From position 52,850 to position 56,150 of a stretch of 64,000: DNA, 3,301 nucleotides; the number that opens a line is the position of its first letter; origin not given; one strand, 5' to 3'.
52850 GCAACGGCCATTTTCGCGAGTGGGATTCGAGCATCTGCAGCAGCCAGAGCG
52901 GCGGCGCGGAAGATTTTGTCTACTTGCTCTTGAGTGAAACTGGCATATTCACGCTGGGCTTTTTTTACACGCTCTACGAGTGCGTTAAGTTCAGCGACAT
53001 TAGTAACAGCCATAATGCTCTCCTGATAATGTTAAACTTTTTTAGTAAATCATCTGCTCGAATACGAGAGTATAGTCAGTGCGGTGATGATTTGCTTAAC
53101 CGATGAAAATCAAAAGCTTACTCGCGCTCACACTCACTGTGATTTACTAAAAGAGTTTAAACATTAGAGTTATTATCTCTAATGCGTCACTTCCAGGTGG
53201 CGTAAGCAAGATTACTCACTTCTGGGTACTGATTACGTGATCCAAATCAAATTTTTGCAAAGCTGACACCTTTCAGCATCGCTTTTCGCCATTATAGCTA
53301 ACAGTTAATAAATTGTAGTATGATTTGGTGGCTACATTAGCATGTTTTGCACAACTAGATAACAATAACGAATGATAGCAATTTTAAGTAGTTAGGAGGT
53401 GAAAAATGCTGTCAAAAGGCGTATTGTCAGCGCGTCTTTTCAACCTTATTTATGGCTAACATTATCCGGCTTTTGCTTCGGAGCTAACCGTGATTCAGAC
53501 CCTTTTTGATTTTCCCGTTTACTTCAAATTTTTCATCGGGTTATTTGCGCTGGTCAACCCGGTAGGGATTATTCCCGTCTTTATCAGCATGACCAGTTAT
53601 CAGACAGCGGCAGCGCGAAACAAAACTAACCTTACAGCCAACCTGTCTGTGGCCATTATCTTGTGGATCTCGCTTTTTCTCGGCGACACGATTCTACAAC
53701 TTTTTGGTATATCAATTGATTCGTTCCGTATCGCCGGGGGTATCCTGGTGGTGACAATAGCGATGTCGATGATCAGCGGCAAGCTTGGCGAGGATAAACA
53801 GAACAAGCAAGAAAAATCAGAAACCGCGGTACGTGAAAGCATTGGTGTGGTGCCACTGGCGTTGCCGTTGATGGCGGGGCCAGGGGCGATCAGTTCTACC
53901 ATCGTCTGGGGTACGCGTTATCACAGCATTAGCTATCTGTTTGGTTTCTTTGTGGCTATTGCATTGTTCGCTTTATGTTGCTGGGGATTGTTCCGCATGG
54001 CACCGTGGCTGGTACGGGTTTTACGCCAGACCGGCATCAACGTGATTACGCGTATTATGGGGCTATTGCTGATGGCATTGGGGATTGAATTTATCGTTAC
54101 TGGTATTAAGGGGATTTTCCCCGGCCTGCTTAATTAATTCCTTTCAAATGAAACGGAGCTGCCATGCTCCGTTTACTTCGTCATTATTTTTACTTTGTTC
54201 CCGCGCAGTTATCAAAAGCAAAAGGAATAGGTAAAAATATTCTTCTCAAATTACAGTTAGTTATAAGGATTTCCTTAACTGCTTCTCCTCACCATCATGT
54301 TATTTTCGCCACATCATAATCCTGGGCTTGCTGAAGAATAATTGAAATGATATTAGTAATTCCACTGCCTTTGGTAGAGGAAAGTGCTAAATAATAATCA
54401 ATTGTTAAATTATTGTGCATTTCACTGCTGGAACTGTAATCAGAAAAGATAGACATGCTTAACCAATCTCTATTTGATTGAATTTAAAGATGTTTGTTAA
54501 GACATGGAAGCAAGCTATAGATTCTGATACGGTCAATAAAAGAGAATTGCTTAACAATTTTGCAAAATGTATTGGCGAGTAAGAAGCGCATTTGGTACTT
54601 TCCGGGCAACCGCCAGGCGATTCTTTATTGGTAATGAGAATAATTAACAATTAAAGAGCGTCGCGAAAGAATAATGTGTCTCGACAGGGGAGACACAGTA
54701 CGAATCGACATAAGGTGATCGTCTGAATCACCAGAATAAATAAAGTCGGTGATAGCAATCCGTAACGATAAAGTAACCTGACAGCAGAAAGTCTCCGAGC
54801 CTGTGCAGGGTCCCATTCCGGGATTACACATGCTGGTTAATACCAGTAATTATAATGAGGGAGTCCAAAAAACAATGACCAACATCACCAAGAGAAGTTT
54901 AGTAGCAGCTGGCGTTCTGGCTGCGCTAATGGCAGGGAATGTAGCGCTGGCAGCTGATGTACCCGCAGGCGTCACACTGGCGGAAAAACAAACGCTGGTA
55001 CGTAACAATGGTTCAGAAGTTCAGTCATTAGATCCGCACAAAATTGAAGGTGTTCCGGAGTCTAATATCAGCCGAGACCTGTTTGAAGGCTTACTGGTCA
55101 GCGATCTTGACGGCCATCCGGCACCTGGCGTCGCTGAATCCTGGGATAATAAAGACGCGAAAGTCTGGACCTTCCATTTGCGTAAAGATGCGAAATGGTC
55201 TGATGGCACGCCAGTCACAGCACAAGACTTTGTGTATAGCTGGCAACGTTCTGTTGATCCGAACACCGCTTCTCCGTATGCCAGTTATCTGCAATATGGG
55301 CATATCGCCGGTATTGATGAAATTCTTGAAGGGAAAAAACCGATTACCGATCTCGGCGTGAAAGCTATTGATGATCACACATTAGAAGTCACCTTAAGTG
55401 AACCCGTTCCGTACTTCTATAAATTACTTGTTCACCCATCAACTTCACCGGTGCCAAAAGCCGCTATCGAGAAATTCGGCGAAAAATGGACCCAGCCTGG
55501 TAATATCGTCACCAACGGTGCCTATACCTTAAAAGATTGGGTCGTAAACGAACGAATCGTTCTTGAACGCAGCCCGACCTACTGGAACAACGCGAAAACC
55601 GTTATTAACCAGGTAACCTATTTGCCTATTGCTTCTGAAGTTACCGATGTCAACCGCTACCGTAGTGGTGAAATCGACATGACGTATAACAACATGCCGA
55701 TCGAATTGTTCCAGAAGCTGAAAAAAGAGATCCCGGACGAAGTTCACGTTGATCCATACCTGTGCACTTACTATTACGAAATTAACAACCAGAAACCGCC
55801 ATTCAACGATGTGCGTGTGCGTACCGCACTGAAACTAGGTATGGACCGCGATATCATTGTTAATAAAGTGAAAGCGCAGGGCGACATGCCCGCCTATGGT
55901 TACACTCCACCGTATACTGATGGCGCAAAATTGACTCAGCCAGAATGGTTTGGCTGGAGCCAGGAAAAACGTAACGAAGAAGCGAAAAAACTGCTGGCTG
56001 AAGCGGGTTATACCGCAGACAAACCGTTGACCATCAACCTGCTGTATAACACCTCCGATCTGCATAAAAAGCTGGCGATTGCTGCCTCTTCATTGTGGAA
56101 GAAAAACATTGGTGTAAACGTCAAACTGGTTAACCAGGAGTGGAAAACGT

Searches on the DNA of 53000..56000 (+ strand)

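Call 3: search_rna_families(source=window, start=53000, end=56000, threshold=evalue, max_evalue=10, show_alignments=3)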
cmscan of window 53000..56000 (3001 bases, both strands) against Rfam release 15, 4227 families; matches with E-value up to 10: 3.
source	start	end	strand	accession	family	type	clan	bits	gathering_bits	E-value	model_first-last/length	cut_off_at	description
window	54449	54564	+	RF00445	MIR399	Gene; miRNA;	-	18.5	57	1.1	1-117/117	no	mir-399 microRNA precursor family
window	54692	54734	+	RF00119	C0299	Gene; sRNA;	-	17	40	7.2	1-79/79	no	C0299 RNA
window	54323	54370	+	RF01526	ceN106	Gene; snRNA; snoRNA; CD-box;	-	16.3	60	8.6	1-77/77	no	C. elegans snoRNA ceN106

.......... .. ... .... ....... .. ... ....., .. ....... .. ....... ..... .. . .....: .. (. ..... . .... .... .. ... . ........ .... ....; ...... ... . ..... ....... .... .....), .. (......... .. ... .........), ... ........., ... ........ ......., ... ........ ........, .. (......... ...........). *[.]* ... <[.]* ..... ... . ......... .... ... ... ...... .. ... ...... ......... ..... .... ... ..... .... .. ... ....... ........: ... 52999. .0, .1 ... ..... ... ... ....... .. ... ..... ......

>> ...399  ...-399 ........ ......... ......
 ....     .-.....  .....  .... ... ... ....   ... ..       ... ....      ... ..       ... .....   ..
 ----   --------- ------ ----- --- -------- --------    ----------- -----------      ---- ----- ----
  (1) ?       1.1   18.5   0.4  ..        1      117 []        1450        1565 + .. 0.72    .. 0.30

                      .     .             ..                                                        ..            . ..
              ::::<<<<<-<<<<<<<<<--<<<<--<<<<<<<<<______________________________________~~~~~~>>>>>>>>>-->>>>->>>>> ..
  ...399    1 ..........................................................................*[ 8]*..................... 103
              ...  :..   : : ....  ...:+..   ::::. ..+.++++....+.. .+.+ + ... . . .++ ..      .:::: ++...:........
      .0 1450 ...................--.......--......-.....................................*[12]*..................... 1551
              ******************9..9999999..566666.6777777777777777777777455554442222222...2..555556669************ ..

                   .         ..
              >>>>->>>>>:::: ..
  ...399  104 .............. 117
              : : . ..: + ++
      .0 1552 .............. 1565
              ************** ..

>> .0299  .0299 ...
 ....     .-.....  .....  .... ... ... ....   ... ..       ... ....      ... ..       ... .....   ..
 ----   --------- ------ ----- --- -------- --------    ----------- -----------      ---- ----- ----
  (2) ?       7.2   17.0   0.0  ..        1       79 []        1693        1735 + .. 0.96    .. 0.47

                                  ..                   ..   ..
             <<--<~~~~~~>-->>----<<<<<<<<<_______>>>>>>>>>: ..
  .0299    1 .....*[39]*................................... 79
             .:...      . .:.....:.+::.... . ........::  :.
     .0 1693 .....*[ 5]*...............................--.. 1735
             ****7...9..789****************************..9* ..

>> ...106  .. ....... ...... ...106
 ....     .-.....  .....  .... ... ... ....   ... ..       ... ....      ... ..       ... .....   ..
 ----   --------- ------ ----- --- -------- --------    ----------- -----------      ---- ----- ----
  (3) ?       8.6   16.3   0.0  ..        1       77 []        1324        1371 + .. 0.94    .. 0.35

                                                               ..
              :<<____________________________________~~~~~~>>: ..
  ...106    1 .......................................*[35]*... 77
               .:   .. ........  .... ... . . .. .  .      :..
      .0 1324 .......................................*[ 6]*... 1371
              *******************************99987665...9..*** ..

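Call 6: search_dna_similar(query=window:54138-54875:+, collection=ecoli_genomes, mode=near, max_rows=20, rows=spread)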
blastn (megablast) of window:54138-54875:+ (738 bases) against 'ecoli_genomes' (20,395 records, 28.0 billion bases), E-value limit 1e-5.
Records with a match: 5424; places in all: 5524; records where one place covers at least 80% of the query: 5341.
Genomes with a match: 5423 of 5426; with a place that covers at least 80% of the query: 5340. Places per genome that has any: lowest 1, median 1, highest 3. On chromosomes: 5511 places; on plasmids: 13.
Best place of each record, by identity: >=99% 450; 95-99% 4972; 90-95% 2.
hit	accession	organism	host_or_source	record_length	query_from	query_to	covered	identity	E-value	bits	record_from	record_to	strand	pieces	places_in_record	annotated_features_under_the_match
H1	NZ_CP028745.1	Escherichia coli strain A30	Papio cynocephalus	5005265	1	738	100%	100.0%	0e+0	1363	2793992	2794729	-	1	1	oppA: oligopeptide ABC transporter substrate-binding protein OppA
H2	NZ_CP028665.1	Escherichia coli strain 118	cattle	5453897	1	738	100%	99.1%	0e+0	1325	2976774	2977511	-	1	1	oppA: oligopeptide ABC transporter substrate-binding protein OppA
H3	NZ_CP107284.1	Escherichia coli strain SW4848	Water from a lake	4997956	1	738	100%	98.8%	0e+0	1314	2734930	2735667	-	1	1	hypothetical protein | oppA: oligopeptide ABC transporter substrate-binding protein OppA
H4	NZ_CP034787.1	Escherichia coli strain ECCNB20-2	chicken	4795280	1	738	100%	98.6%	0e+0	1308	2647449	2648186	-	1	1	hypothetical protein | oppA: oligopeptide ABC transporter substrate-binding protein OppA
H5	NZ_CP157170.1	Escherichia coli strain 99E2750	Homo sapiens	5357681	1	738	100%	98.6%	0e+0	1308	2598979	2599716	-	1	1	hypothetical protein | oppA: oligopeptide ABC transporter substrate-binding protein OppA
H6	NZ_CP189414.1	Escherichia coli strain N1454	Homo sapiens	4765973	1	738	100%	98.6%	0e+0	1308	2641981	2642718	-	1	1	hypothetical protein | oppA: oligopeptide ABC transporter substrate-binding protein OppA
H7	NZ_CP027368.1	Escherichia coli strain 2014C-3307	Homo sapiens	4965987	1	738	100%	98.5%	0e+0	1303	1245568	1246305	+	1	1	hypothetical protein | oppA: oligopeptide ABC transporter substrate-binding protein OppA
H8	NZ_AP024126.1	Escherichia coli strain NS-NP030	Bos taurus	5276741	1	738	100%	98.5%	0e+0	1303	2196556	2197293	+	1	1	hypothetical protein | oppA: oligopeptide ABC transporter substrate-binding protein OppA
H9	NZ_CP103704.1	Escherichia coli strain ST361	Homo sapiens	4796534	1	738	100%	98.5%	0e+0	1303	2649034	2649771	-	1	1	oppA: oligopeptide ABC transporter substrate-binding protein OppA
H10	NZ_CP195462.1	Escherichia coli strain 22AR0434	Homo sapiens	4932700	1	738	100%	98.5%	0e+0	1303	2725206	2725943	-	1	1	oppA: oligopeptide ABC transporter substrate-binding protein OppA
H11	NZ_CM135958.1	Escherichia coli strain HE302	Chicken feces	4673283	1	738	100%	98.5%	0e+0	1303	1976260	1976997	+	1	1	hypothetical protein | oppA: oligopeptide ABC transporter substrate-binding protein OppA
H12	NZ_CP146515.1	Escherichia coli strain MDP9-27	Spinach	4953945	1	738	100%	98.5%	0e+0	1301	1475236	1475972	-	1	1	oppA: oligopeptide ABC transporter substrate-binding protein OppA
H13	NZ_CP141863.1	Escherichia coli strain numer 3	Pigeons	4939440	1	738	100%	98.4%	0e+0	1297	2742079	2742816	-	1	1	oppA: oligopeptide ABC transporter substrate-binding protein OppA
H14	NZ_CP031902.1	Escherichia coli O104:H4 strain FWSEC0009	Homo sapiens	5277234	1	738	100%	98.2%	0e+0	1291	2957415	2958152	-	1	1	oppA: oligopeptide ABC transporter substrate-binding protein OppA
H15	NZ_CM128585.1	Escherichia coli strain 300490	Homo sapiens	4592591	1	738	100%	98.2%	0e+0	1291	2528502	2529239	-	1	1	hypothetical protein | oppA: oligopeptide ABC transporter substrate-binding protein OppA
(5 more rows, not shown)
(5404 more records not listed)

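Call 8: get_annotated_region(hit=H3, flank=1500)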
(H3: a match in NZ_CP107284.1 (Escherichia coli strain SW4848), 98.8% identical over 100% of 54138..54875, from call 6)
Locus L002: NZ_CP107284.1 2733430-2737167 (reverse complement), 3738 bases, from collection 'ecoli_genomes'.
description: Escherichia coli strain SW4848 chromosome, complete genome
organism: Escherichia coli strain SW4848 (NCBI taxid 562)
replicon: chromosome; assembly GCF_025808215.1
host: Water from a lake; source: -; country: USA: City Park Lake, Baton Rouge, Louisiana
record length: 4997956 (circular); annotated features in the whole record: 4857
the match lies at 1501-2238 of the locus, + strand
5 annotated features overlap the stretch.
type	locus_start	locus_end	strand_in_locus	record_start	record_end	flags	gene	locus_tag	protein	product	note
CDS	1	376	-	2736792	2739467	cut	adhE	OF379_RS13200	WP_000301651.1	bifunctional acetaldehyde-CoA/alcohol dehydrogenase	-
CDS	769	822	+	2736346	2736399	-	ychE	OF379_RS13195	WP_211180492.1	protein YchT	-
CDS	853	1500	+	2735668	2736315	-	ychE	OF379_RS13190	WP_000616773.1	NAAT family transporter YchE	-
CDS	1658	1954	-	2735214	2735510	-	-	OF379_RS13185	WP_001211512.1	hypothetical protein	-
CDS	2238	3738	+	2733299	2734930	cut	oppA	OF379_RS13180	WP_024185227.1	oligopeptide ABC transporter substrate-binding protein OppA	-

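Call 48: build_rna_model(alignment_id=A2, structure=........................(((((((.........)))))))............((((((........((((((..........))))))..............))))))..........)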
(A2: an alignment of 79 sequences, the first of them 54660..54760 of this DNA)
Model R1 built from alignment A2 (79 sequences, 125 columns); structure: as given.
model positions 101; base pairs 19; branch points 1; effective number of sequences 2.4; information 0.59 bits per position. Calibrated on 0.2 Mb of random sequence (short: E-values are rough).
structure used (alignment columns):
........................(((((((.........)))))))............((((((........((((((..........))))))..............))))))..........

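Call 49: search_with_rna_model(model_id=R1, sources=[window, L003, L004, L005, L006, L007, L008, L009, L010, L011, L012, L013, L014, L015, L016, L017, L018, L019, L020, L021, L022, L023, L024, L025, L026, L027, L028, L029, L030, L031, L032, L033, L034, L035, L036, L037, L038, L039, L040, L041, L042, L043, L044, L045, L046, L047, L048, L049, L050, L051, L052, L053, L054, L055, L056, L057, L058, L059, L060, L061, L062, L063, L064, L065, L066, L067, L068, L069, L070, L071, L072, L073, L074, L075, L076, L077, L078, L079, L080, L081, L082], max_evalue=1, make_alignment=true)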
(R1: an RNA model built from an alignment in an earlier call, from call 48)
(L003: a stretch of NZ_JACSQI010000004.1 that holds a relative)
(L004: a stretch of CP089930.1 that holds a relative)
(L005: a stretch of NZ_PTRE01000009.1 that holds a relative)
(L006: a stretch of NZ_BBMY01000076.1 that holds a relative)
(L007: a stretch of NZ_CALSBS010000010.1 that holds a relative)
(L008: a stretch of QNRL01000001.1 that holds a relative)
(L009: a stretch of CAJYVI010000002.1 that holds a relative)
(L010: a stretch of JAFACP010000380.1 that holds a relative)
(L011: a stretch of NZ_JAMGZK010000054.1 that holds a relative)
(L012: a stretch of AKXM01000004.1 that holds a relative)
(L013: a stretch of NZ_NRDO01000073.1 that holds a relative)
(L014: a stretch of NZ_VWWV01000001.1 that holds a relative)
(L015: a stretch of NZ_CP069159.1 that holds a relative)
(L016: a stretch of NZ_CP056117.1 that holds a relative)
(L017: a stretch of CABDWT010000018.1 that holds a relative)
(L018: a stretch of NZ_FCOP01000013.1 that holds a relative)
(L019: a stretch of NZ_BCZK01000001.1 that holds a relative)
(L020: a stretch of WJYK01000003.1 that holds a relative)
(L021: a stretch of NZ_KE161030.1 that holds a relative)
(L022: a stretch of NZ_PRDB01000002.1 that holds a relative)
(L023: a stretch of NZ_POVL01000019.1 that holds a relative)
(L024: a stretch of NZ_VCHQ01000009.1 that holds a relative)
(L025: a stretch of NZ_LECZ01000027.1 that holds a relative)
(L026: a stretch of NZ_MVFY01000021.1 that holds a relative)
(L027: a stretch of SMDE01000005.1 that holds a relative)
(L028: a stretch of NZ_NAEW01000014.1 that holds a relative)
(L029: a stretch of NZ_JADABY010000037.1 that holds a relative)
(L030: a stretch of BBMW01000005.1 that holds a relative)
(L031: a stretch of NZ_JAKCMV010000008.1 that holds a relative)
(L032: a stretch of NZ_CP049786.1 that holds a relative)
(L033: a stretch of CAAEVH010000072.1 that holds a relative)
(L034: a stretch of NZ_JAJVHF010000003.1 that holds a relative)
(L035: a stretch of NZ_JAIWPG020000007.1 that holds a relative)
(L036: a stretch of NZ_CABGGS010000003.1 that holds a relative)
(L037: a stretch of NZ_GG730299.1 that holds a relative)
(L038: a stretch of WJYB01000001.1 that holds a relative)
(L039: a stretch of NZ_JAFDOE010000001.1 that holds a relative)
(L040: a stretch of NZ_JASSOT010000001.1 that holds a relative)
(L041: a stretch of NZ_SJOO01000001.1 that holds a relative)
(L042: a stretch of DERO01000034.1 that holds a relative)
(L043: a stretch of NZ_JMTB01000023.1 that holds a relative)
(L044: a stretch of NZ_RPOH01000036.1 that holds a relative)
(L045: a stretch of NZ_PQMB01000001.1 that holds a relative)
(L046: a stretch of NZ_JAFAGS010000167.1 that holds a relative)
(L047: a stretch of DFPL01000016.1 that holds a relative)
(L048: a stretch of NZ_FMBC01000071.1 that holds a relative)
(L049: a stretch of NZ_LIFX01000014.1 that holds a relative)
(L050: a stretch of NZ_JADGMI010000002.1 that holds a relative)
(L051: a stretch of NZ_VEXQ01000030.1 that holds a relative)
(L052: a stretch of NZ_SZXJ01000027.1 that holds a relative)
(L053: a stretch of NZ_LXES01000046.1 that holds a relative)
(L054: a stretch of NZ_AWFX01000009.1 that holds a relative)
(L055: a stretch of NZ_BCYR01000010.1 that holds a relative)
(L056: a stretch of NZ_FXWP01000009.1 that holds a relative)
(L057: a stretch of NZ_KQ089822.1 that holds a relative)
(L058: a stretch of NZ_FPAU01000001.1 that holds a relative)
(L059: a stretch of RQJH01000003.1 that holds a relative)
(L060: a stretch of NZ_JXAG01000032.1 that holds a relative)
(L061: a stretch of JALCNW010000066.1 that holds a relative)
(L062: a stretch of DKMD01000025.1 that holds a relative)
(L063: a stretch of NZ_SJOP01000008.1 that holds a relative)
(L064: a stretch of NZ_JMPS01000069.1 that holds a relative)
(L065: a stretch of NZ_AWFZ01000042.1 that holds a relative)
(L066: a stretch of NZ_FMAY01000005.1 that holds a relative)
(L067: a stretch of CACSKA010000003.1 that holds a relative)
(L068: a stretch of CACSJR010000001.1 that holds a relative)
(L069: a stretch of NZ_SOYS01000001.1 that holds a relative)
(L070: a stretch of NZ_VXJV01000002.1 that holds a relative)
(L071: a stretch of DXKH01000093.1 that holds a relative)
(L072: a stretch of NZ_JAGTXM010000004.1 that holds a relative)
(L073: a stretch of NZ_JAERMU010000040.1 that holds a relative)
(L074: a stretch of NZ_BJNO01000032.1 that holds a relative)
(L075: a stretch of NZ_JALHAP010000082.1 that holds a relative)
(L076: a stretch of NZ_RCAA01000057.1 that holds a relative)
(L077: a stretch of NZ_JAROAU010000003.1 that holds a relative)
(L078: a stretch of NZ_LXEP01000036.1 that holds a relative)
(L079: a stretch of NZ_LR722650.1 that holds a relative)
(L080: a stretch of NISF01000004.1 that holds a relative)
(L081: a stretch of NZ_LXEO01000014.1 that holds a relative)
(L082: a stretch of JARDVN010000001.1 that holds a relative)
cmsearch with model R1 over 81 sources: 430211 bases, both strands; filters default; matches with E-value up to 1: 81.
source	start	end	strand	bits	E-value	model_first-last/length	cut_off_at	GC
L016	1287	1387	+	99.9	2.1e-21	1-101/101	no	0.5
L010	1288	1388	+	99.4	2.8e-21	1-101/101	no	0.49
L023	1287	1387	+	99.3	2.9e-21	1-101/101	no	0.5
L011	1288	1387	+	98.5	4.5e-21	1-101/101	no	0.52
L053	1287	1388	+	98.1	5.7e-21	1-101/101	no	0.48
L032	1286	1385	+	97.5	7.9e-21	1-101/101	no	0.51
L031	1287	1388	+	96.6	1.4e-20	1-101/101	no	0.47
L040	1289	1391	+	96.5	1.4e-20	1-101/101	no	0.49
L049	1294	1392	+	96.4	1.5e-20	1-101/101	no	0.51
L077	1286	1386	+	96.4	1.5e-20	1-101/101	no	0.49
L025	1287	1387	+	96.1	1.7e-20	1-101/101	no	0.53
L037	1286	1386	+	95.5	2.4e-20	1-101/101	no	0.49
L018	1290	1391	+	95.3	2.7e-20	1-101/101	no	0.51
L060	1283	1383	+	95.1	3.1e-20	1-101/101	no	0.48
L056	1285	1385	+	94.9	3.5e-20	1-101/101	no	0.5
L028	1285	1386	+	94.6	4.1e-20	1-101/101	no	0.49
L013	297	397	+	94.5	4.3e-20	1-101/101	no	0.45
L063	1284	1384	+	94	5.7e-20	1-101/101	no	0.5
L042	1288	1387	+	93.9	6.1e-20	1-101/101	no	0.49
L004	1288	1387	+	93.7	6.6e-20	1-101/101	no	0.44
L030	1285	1385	+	93.6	7.1e-20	1-101/101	no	0.5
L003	1287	1386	+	93.5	7.7e-20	1-101/101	no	0.41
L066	1283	1384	+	93.1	9.4e-20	1-101/101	no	0.5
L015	1290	1390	+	92.6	1.2e-19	1-101/101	no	0.46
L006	479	577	+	91.7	2.1e-19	1-101/101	no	0.42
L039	1288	1388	+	90.7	3.6e-19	1-101/101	no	0.52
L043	1294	1392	+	90.3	4.5e-19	1-101/101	no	0.55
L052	1287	1387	+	90.3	4.6e-19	1-101/101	no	0.5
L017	1288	1388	+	89.9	5.5e-19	1-101/101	no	0.5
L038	1289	1391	+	89.9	5.7e-19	1-101/101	no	0.52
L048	1286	1387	+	89.2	8.3e-19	1-101/101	no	0.52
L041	1287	1387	+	89.2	8.4e-19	1-101/101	no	0.5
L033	1289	1386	+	88.7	1.1e-18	1-101/101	no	0.51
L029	1288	1388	+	88.7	1.1e-18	1-101/101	no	0.51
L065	1290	1393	+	88.1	1.5e-18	1-101/101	no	0.5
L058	1287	1388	+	88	1.6e-18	1-101/101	no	0.49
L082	1293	1393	+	87.5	2.2e-18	1-101/101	no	0.53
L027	1285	1386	+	87.3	2.4e-18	1-101/101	no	0.52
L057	1287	1387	+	87.3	2.5e-18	1-101/101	no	0.51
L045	1288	1391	+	87.1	2.7e-18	1-101/101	no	0.48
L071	1293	1393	+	86.9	3e-18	1-101/101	no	0.51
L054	1283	1383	+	86.5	3.7e-18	1-101/101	no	0.53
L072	1294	1393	+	86.4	4e-18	1-101/101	no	0.48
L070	1295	1395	+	85.8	5.8e-18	1-101/101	no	0.47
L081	1285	1388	+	84.1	1.5e-17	1-101/101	no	0.42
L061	1283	1385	+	83.4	2.1e-17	1-101/101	no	0.5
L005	1288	1387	+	83.1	2.5e-17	1-101/101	no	0.41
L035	1293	1391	+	83.1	2.5e-17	1-101/101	no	0.51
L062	1291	1392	+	82.6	3.4e-17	1-101/101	no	0.47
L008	867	966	+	82.6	3.4e-17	1-101/101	no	0.5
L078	1284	1387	+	82.2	4.1e-17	1-101/101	no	0.43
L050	1289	1389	+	82.2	4.3e-17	1-101/101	no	0.45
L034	1293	1391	+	82.1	4.5e-17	1-101/101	no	0.55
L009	1292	1391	+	80.2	1.3e-16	1-101/101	no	0.51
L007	1292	1391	+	78.9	2.6e-16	1-101/101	no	0.52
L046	1290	1392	+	78.8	2.9e-16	1-101/101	no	0.47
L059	1290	1392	+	78.4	3.5e-16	1-101/101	no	0.45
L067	1170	1272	+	77.4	6.3e-16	1-101/101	no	0.47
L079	1284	1386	+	76.5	1e-15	1-101/101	no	0.46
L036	1297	1394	+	76.2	1.2e-15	1-101/101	no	0.53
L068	1288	1391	+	75.5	1.8e-15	1-101/101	no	0.44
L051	1285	1387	+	75.5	1.8e-15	1-101/101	no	0.5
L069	1289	1389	+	71.8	1.4e-14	1-101/101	no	0.48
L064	1285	1383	+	71.6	1.6e-14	1-101/101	no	0.47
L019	1300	1394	+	71.1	2.2e-14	1-101/101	no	0.52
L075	1285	1386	+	70.9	2.3e-14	1-101/101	no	0.48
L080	1294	1390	+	70.7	2.6e-14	1-101/101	no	0.54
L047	942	1044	+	70.3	3.4e-14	1-101/101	no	0.52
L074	1294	1390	+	68.9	7.1e-14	1-101/101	no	0.55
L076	1283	1384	+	68.6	8.6e-14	1-101/101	no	0.47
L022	1301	1394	+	68.3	1e-13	1-101/101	no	0.55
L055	1297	1391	+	68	1.2e-13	1-101/101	no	0.52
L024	1304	1395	+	64.3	9.3e-13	1-101/101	no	0.45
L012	1282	1384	+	63.8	1.2e-12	1-101/101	no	0.53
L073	1289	1390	+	62.5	2.6e-12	1-101/101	no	0.51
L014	1281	1384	+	62.2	3.1e-12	1-101/101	no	0.52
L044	1288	1388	+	61.8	3.8e-12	1-101/101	no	0.46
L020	1286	1390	+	60.6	7.5e-12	1-101/101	no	0.51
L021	1285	1389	+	60.4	8.6e-12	1-101/101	no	0.52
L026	1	29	+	27.5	0.00083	73-101/101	5'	0.38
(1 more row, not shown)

Alignment A3: 81 matches aligned to the model, 116 columns, each read 5' to 3' on its own strand. Consensus structure (alignment columns), stored with it:
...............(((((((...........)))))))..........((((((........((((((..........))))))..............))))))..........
